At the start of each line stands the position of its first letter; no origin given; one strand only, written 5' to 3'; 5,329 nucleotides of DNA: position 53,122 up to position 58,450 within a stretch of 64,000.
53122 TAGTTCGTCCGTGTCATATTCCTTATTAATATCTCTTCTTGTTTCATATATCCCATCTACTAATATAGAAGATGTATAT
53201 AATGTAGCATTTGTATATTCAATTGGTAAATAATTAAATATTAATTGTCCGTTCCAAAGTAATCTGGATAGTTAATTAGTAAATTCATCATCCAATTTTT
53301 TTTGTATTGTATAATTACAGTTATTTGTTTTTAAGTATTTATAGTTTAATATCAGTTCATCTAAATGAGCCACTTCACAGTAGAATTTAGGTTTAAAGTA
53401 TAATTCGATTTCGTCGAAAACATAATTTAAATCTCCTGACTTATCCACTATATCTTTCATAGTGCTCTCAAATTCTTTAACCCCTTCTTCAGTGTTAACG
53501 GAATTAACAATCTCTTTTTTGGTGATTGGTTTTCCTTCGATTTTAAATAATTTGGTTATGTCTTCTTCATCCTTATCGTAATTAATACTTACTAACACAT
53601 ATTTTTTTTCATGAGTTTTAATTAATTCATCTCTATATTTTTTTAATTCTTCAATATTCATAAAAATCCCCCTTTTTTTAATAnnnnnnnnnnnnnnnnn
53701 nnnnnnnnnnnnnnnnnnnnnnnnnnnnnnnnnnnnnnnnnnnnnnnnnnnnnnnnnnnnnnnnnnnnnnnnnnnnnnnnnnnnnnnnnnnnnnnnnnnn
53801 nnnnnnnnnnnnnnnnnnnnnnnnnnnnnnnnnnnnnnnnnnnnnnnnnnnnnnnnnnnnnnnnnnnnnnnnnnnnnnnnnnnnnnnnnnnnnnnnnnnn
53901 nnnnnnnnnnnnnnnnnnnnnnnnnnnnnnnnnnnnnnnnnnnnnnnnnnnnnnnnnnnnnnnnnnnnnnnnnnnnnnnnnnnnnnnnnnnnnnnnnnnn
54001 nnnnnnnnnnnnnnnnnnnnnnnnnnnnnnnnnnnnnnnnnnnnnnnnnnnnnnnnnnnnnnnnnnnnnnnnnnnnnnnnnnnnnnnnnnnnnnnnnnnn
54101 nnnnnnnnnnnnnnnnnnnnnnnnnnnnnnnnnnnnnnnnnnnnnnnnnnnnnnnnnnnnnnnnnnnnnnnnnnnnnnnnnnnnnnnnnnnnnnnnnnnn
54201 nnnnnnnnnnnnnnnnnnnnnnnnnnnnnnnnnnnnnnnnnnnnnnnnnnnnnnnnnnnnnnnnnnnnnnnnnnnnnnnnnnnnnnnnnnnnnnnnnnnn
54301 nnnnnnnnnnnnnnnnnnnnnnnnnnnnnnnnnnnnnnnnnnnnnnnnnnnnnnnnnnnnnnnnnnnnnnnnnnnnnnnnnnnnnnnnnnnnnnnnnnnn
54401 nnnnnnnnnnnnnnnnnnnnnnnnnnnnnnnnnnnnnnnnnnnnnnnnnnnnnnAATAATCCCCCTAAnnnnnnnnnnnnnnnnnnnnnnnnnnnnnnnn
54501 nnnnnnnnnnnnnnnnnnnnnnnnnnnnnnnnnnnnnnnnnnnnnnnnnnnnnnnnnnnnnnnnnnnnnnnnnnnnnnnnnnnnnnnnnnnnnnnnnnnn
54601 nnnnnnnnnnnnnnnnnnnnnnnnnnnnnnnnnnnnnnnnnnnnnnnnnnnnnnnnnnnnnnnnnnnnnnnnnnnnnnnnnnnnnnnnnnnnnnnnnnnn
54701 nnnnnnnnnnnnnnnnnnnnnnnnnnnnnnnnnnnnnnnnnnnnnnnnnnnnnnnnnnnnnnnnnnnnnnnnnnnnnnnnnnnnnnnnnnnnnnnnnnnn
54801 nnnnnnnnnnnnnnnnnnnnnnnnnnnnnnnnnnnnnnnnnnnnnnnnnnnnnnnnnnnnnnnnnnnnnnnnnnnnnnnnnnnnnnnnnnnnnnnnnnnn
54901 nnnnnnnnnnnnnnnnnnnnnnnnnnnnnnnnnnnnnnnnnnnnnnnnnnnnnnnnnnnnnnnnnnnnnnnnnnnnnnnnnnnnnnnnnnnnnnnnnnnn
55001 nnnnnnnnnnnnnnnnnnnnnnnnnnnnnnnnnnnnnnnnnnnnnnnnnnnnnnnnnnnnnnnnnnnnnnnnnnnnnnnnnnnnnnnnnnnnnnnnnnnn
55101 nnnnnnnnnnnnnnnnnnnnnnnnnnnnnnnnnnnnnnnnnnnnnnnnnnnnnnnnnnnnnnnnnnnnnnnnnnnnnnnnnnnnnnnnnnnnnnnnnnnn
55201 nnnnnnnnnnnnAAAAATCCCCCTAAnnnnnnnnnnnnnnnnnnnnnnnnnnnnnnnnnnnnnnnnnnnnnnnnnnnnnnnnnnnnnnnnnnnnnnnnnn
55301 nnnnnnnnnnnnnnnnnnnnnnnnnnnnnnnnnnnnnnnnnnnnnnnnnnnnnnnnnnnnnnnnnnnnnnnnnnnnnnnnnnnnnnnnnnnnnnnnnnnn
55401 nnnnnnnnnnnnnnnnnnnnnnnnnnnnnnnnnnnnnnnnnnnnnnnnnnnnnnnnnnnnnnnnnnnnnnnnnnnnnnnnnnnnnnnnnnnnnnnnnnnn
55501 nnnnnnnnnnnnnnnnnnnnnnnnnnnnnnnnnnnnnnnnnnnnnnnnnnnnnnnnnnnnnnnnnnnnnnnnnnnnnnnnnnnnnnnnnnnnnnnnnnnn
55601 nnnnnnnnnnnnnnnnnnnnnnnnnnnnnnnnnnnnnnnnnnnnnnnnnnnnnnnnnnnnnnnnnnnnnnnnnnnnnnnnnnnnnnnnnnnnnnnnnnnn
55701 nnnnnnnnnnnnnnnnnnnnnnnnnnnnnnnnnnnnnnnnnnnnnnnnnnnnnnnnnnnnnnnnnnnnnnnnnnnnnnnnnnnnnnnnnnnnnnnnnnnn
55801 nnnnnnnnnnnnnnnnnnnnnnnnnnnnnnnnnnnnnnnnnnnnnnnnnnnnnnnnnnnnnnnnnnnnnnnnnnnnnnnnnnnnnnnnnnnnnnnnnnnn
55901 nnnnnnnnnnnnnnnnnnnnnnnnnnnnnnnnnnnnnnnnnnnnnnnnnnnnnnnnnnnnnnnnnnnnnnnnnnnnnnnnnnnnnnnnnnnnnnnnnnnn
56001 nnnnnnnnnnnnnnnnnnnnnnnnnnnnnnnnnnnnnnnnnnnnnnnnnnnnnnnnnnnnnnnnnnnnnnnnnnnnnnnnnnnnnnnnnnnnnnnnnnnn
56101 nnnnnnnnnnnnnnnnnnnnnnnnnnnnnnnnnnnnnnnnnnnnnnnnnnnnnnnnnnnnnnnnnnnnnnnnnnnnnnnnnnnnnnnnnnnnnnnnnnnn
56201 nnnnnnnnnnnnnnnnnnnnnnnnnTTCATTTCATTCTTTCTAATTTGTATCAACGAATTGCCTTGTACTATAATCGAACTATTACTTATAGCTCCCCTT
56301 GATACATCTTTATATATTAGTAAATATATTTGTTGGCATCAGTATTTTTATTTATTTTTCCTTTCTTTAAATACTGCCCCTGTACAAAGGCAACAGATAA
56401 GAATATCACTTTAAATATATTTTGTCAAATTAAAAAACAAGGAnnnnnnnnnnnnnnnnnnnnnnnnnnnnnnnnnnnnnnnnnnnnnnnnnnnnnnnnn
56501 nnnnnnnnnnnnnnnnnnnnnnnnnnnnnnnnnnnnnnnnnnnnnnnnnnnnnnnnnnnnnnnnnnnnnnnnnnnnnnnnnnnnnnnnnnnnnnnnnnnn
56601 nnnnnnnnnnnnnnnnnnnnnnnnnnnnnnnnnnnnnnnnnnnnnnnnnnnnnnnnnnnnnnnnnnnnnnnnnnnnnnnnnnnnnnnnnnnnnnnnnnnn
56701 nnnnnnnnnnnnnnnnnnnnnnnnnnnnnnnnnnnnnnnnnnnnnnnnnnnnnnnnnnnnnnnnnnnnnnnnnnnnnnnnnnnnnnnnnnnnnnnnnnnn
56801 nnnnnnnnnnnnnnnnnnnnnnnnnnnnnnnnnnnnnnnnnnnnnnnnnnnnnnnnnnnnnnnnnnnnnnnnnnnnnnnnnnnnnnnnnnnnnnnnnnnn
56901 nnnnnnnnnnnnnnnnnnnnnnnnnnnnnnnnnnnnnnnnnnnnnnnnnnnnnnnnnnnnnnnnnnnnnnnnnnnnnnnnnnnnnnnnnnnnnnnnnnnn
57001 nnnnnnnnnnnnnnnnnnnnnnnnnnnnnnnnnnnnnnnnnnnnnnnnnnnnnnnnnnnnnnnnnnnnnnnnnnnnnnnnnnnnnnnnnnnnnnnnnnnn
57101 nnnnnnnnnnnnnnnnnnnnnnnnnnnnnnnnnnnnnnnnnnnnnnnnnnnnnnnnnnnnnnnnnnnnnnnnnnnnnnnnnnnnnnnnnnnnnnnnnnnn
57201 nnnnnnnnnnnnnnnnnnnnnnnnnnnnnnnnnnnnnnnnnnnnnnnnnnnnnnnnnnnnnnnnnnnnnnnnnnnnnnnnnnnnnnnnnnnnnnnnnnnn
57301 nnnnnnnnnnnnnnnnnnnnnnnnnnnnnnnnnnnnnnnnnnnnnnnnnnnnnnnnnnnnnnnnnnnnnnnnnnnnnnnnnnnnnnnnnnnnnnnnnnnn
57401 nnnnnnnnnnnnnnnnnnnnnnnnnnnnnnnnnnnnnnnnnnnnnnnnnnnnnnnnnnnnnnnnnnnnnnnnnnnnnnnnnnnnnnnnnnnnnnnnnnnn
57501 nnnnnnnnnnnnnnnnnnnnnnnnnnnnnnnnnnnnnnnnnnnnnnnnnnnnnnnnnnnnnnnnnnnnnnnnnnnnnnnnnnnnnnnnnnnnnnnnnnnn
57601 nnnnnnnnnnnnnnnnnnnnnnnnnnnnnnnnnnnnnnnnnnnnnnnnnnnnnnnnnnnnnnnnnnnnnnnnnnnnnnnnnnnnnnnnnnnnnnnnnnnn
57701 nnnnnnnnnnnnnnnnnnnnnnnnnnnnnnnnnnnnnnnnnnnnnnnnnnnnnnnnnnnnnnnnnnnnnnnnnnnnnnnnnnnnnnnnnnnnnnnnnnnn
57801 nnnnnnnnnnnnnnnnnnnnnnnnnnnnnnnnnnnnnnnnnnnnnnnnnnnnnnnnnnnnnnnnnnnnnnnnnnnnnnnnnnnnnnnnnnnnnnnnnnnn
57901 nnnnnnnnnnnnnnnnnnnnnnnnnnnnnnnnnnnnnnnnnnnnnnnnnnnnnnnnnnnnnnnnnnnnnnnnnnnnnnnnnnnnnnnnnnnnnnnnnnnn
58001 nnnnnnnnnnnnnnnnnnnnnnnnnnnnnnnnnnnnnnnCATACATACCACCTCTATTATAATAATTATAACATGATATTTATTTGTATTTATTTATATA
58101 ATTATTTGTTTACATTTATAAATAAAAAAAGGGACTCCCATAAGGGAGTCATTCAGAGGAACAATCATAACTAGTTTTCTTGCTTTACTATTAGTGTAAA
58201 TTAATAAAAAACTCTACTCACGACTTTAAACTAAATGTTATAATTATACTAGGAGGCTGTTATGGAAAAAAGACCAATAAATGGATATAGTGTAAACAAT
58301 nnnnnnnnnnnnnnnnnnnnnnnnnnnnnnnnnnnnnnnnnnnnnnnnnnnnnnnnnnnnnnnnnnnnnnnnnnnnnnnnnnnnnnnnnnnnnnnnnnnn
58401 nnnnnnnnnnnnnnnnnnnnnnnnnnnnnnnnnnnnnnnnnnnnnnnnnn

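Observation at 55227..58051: Two large orphan ORFs head the paralog array as separate transcription units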

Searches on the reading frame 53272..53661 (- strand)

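Call 3: search_protein_families(library=pfam, proteins=[window:53272-53661:-], max_evalue=1)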
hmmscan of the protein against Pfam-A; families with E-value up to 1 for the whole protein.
window:53272-53661:- (129 aa): 1 family
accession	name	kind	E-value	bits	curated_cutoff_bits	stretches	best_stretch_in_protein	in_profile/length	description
PF24828.1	DUF7713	-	0.084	12.9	24.1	1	21-71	17-66/68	Domain of unknown function (DUF7713)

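Call 4: search_protein_families(library=phrogs, proteins=[window:53272-53661:-], max_evalue=1)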
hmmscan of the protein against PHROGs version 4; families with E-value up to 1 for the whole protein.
window:53272-53661:- (129 aa): 2 families
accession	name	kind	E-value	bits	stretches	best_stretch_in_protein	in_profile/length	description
phrog_27065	-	unknown function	0.024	15.5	1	23-87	32-93/131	-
phrog_6554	-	unknown function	0.11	14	1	17-61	31-71/91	-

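Call 5: search_protein_families(library=padloc, proteins=[window:53272-53661:-], max_evalue=1)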
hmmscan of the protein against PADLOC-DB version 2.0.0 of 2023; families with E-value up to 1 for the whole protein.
window:53272-53661:- (129 aa): 0 families

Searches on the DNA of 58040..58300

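Call 112: search_rna_families(source=window, start=58040, end=58300, threshold=evalue, max_evalue=10)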
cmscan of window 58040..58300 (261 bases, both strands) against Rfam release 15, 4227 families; matches with E-value up to 10: 8.
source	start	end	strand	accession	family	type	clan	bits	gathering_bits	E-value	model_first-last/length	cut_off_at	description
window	58148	58239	-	RF04027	mir-1422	Gene; miRNA;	-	24.3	60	0.029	1-84/84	no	mir-1422 microRNA precursor family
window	58109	58209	-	RF02579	tsr26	Gene; sRNA;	-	22.5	141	0.23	1-122/122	no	S. aureus tsr26 small RNA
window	58141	58239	+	RF01457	rli22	Gene; sRNA;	CL00114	18.3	80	0.99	1-111/111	no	Listeria sRNA rli22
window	58093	58144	+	RF01587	snoR10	Gene; snRNA; snoRNA; CD-box;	-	17.6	65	8.6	1-71/71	no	small nucleolar RNA snoR10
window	58057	58084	-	RF02441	SpF61_sRNA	Gene; sRNA;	-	16.8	60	4.9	1-58/58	no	Streptococcus sRNA SpF61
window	58133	58149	-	RF01338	CRISPR-DR25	Gene; CRISPR;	CL00014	14.1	36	5.8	6-22/25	no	CRISPR RNA direct repeat element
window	58124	58209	-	RF01770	rimP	Cis-reg; leader;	-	13.9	47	9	1-102/102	no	Gammaprotebacteria rimP leader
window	58197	58275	+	RF02546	LSU_trypano_mito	Gene; rRNA;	CL00112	11.2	60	2.9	186-561/561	no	Trypanosomatid mitochondrial large subunit ribosomal RNA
